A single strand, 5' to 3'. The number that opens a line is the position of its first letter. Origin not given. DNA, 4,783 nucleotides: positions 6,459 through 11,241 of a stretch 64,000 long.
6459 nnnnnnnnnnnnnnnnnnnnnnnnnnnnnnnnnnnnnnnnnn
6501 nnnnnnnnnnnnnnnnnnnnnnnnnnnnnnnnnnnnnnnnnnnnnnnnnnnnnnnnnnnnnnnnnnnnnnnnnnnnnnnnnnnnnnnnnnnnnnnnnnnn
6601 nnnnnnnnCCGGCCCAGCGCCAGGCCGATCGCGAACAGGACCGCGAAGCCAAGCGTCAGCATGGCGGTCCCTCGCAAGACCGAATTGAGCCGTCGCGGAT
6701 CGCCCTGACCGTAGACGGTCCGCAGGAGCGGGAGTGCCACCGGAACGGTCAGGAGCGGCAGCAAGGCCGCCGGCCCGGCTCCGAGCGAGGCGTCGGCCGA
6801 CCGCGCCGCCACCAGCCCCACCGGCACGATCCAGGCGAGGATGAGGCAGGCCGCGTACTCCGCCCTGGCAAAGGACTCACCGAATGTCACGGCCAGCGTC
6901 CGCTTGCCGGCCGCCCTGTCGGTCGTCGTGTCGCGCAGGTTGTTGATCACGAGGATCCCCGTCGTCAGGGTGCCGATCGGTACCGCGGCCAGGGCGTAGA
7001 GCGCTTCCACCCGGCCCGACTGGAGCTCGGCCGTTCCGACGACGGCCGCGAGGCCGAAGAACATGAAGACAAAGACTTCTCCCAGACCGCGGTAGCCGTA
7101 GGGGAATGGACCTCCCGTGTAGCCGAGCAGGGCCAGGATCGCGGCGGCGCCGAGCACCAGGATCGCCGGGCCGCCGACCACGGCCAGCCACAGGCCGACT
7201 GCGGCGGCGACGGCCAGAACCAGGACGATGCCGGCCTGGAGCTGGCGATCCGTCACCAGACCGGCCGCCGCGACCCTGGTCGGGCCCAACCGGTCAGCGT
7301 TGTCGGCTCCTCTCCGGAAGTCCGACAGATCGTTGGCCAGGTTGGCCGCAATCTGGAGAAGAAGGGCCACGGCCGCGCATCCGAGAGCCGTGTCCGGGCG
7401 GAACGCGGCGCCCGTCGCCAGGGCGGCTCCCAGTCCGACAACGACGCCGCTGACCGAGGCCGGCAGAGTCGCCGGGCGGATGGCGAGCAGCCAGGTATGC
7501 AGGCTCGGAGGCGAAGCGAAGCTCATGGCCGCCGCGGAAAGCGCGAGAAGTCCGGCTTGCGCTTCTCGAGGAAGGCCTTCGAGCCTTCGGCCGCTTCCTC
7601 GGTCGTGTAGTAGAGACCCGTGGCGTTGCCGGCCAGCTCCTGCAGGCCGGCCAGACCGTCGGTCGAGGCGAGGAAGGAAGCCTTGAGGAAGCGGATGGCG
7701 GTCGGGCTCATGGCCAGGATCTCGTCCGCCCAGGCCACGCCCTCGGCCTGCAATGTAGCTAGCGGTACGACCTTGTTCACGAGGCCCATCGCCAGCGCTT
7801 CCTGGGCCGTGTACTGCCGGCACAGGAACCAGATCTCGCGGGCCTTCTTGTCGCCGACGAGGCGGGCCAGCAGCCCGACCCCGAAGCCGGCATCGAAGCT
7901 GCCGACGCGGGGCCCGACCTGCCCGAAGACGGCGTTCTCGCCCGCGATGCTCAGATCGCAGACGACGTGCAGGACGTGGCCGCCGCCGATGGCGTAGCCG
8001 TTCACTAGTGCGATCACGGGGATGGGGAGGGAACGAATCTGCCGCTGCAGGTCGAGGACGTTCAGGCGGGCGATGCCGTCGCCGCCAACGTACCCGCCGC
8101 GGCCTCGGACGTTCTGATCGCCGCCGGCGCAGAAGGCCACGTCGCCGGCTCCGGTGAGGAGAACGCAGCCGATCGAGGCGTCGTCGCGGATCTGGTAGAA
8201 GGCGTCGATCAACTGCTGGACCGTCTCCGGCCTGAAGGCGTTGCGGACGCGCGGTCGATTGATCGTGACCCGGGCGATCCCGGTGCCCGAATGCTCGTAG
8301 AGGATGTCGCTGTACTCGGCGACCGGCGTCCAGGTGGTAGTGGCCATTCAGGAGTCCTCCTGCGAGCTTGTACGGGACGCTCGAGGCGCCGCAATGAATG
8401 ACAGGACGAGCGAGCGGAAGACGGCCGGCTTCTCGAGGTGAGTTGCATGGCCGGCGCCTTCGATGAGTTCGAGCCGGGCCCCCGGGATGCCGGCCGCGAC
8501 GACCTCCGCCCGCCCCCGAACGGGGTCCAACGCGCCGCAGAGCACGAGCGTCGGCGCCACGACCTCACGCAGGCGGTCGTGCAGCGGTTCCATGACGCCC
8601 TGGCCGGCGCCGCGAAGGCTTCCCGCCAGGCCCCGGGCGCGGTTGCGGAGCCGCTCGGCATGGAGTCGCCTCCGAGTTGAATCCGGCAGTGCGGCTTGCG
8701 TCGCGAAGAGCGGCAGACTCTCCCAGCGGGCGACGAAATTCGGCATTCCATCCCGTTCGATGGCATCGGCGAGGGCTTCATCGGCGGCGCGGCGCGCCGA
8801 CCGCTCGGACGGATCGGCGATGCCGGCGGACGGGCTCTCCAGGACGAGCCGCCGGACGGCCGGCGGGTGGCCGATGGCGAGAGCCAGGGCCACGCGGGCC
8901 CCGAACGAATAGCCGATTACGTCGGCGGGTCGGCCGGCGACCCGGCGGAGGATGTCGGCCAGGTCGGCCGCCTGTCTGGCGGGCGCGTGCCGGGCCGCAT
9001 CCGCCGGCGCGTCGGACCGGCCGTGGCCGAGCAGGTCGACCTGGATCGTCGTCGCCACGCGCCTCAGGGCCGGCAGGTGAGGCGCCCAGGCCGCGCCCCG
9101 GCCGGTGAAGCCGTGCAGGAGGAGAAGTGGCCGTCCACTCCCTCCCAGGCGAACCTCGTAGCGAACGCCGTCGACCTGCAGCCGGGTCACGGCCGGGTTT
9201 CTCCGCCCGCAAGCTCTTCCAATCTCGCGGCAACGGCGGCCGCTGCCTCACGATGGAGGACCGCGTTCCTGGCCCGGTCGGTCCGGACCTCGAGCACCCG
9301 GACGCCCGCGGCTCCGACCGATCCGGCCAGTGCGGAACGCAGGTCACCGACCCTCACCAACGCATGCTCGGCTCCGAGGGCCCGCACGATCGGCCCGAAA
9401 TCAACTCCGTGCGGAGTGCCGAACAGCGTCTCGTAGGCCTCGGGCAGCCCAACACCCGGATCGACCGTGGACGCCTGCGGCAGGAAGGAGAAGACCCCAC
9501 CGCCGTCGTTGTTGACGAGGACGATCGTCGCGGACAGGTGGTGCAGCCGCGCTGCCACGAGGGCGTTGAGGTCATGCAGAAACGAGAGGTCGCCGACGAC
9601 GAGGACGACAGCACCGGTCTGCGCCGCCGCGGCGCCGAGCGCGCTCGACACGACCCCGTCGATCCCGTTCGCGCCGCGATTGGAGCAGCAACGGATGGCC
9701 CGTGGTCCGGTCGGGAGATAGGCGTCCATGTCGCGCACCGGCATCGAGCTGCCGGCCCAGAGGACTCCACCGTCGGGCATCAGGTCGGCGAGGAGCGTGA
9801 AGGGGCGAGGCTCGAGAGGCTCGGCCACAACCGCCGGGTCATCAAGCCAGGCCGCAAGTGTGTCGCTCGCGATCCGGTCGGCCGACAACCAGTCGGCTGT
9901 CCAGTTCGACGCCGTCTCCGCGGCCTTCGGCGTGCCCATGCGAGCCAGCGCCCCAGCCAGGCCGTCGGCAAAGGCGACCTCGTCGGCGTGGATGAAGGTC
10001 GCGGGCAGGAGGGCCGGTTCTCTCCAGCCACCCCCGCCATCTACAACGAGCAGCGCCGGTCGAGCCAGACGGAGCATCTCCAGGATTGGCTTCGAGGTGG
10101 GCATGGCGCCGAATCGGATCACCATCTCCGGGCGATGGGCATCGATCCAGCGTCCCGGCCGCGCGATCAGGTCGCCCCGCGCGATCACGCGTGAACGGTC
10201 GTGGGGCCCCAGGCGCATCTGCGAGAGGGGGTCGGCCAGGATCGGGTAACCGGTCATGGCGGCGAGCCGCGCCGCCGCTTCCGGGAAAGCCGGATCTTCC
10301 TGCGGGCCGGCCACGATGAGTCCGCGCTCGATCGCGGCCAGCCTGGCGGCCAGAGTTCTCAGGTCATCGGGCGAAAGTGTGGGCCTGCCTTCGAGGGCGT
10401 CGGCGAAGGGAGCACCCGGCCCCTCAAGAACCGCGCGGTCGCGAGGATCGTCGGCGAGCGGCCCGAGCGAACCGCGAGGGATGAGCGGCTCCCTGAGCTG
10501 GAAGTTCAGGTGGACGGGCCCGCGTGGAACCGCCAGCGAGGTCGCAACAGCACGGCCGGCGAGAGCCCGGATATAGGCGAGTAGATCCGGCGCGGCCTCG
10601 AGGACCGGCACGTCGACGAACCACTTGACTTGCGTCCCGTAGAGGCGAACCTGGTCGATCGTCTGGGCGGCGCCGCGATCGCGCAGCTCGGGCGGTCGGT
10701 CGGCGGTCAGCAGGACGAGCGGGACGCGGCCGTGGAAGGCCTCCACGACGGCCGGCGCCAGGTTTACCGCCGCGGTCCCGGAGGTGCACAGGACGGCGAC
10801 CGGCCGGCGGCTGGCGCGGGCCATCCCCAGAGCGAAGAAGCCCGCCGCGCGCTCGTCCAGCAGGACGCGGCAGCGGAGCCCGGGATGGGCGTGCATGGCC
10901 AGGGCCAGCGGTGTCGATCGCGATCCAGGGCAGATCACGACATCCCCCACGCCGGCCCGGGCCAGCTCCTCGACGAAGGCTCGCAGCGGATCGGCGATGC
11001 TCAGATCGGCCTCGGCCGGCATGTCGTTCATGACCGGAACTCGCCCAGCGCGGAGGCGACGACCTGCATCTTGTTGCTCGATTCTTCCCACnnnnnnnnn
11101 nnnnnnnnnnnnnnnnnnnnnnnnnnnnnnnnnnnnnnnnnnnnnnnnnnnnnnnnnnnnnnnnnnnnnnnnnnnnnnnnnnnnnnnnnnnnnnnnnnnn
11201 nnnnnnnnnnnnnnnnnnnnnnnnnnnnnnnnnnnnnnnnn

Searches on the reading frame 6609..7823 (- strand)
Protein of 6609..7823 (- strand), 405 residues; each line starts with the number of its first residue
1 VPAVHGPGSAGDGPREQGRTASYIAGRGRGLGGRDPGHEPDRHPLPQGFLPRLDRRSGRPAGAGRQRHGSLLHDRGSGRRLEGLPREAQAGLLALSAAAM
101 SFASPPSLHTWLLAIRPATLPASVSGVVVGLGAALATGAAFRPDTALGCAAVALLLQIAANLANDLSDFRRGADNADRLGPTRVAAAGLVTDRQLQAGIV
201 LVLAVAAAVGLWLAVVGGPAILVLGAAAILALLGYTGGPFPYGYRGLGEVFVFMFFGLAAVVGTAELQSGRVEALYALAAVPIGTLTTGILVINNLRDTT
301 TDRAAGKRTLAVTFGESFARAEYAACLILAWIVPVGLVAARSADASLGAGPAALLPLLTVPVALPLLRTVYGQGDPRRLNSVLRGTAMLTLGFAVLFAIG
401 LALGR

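Call 32: search_protein_families(library=ncbifam, proteins=[window:6609-7823:-], max_evalue=0.000001)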
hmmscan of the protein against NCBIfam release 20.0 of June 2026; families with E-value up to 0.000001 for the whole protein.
window:6609-7823:- (405 aa): 11 families
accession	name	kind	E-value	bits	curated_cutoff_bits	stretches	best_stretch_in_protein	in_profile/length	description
NF004751.0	PRK06080.1-3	equivalog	8.7e-87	291.4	264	1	107-403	9-295/296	1,4-dihydroxy-2-naphthoate polyprenyltransferase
NF004750.0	PRK06080.1-2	equivalog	2.5e-58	197.8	346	1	108-403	6-300/301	1,4-dihydroxy-2-naphthoate polyprenyltransferase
TIGR00751.1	menA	equivalog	3.1e-56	190.9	102.15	1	116-400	1-284/284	1,4-dihydroxy-2-naphthoate octaprenyltransferase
NF004754.0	PRK06080.1-6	equivalog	1.1e-43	149.8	522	1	109-403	10-303/308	1,4-dihydroxy-2-naphthoate polyprenyltransferase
NF004749.0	PRK06080.1-1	equivalog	2.2e-39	135.4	277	1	107-403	18-307/311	1,4-dihydroxy-2-naphthoate polyprenyltransferase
NF009926.0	PRK13387.1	equivalog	1e-27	97.1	316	1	107-403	2-313/317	1,4-dihydroxy-2-naphthoate polyprenyltransferase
NF004617.0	PRK05951.1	equivalog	1.6e-26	93.1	239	1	116-367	22-267/306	prenyltransferase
NF004753.0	PRK06080.1-5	equivalog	3.3e-25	88.9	555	1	114-402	17-304/312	1,4-dihydroxy-2-naphthoate polyprenyltransferase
TIGR02235.1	menA_cyano-plnt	equivalog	3.4e-23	82.4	225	1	111-404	2-282/285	2-carboxy-1,4-naphthoquinone phytyltransferase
NF004752.0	PRK06080.1-4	subfamily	9e-11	41.9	289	1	122-335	17-237/300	1,4-dihydroxy-2-naphthoate polyprenyltransferase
NF009523.0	PRK12884.1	equivalog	9.3e-07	28.3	269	0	124-333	18-214/279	prenyltransferase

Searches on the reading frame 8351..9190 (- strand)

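Call 10: search_protein_families(library=ncbifam, proteins=[window:8351-9190:-], max_evalue=0.00001)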
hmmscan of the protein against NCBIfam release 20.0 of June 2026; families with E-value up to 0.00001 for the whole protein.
window:8351-9190:- (280 aa): 23 families
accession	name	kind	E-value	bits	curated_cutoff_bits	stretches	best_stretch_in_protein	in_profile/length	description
TIGR03695.1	menH_SHCHC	equivalog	4.3e-62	209.8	208.55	1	20-266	3-251/252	2-succinyl-6-hydroxy-2,4-cyclohexadiene-1-carboxylate synthase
NF008340.0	PRK11126.1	equivalog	4.3e-29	101.5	261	1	22-267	17-252/255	2-succinyl-6-hydroxy-2,4-cyclohexadiene-1-carboxylate synthase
NF051488.1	bifunc_PcaDC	exception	1.2e-26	93.7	390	1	13-270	4-254/375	bifunctional 3-oxoadipate enol-lactonase/4-carboxymuconolactone decarboxylase PcaDC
NF011457.0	PRK14875.1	equivalog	4.3e-25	88.5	307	1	4-267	117-370/372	acetoin dehydrogenase dihydrolipoyllysine-residue acetyltransferase subunit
TIGR02427.1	protocat_pcaD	equivalog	2.8e-23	82.6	255.85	1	11-266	4-250/251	3-oxoadipate enol-lactonase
NF051487.1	bifunc_PcaCD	exception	6.3e-23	81.5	430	1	18-267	171-412/413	bifunctional 4-carboxymuconolactone decarboxylase/3-oxoadipate enol-lactonase PcaCD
TIGR03056.1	bchO_mg_che_rel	equivalog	1.7e-16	60.1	172.55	1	2-116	9-124/278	alpha/beta fold hydrolase BchO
TIGR01738.1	bioH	equivalog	2e-16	60.4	206.95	1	19-265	3-244/245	pimeloyl-ACP methyl ester esterase BioH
TIGR01250.1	pro_imino_pep_2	subfamily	4.1e-14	52.8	167.65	1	204-266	224-287/288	proline iminopeptidase-family hydrolase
TIGR03611.1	RutD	equivalog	8.9e-14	51.5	238.5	1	20-117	14-110/258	pyrimidine utilization protein D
NF045632.1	hydroxlase_HsaD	equivalog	2.9e-12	46.1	400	1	18-267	33-289/290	4,5:9,10-diseco-3-hydroxy-5,9,17-trioxoandrosta-1(10),2-diene-4-oate hydrolase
NF052614.1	AB_fold_OlsI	equivalog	9.2e-12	45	385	1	84-269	86-258/272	ornithine lipid biosynthesis O-acyltransferase OlsI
NF045948.1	ProImpepThrmp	equivalog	1.4e-11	44.4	500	0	5-119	8-127/291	proline iminopeptidase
NF050089.1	i_nPHAscl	equivalog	5.1e-09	35.6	300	1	10-118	10-115/288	intracellular short-chain-length polyhydroxyalkanoate depolymerase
NF007954.0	PRK10673.1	equivalog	5.8e-09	35.6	399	0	20-117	17-111/255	esterase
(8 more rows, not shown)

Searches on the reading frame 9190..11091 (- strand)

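Call 10: search_protein_families(library=ncbifam, proteins=[window:9190-11091:-], max_evalue=0.00001)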
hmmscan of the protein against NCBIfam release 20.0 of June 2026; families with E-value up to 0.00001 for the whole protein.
window:9190-11091:- (634 aa): 33 families (the best 25 are shown)
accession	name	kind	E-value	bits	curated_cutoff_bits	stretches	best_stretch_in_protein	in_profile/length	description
TIGR00173.1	menD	equivalog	1.9e-129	432.7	244.2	1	37-490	4-435/435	2-succinyl-5-enolpyruvyl-6-hydroxy-3-cyclohexene-1-carboxylic-acid synthase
NF004772.0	PRK06112.1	subfamily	9.1e-20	70.5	673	2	38-220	19-196/578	acetolactate synthase catalytic subunit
NF006052.0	PRK08199.1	subfamily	1.5e-16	59.8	539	1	37-190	12-167/559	thiamine pyrophosphate protein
NF006016.1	PRK08155.1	equivalog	8.5e-15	54.2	870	1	40-147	10-117/554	acetolactate synthase large subunit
TIGR00118.1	acolac_lg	equivalog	6.4e-14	51.3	538.35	1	38-171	6-138/557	biosynthetic-type acetolactate synthase large subunit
NF006524.0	PRK08978.1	equivalog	1.7e-12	46.4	738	1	38-171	6-138/548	acetolactate synthase 2 catalytic subunit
NF008431.0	PRK11269.1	equivalog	4.1e-12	45.4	791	1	37-167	8-137/591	glyoxylate carboligase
NF006122.0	PRK08266.1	subfamily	9.8e-12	44.1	571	1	38-190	9-167/543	hypothetical protein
NF006187.0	PRK08322.1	equivalog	2e-11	43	509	1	39-189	8-159/548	acetolactate synthase large subunit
NF005470.0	PRK07064.1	equivalog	2.2e-10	40.2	495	0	60-195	32-163/552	thiamine pyrophosphate-binding protein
NF004919.0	PRK06276.1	equivalog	2.8e-10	39.1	866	1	38-190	6-159/582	acetolactate synthase large subunit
NF006378.0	PRK08617.1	equivalog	2.2e-09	36.2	510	1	39-190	14-166/556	acetolactate synthase AlsS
NF006581.0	PRK09107.1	equivalog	2.4e-09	36.1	974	1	40-157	18-137/595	acetolactate synthase 3 large subunit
NF005364.0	PRK06882.1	equivalog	2.5e-09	36.1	1083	1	40-194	11-167/574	acetolactate synthase 3 large subunit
NF005712.0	PRK07524.1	subfamily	3e-09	35.9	500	0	38-262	8-210/536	5-guanidino-2-oxopentanoate decarboxylase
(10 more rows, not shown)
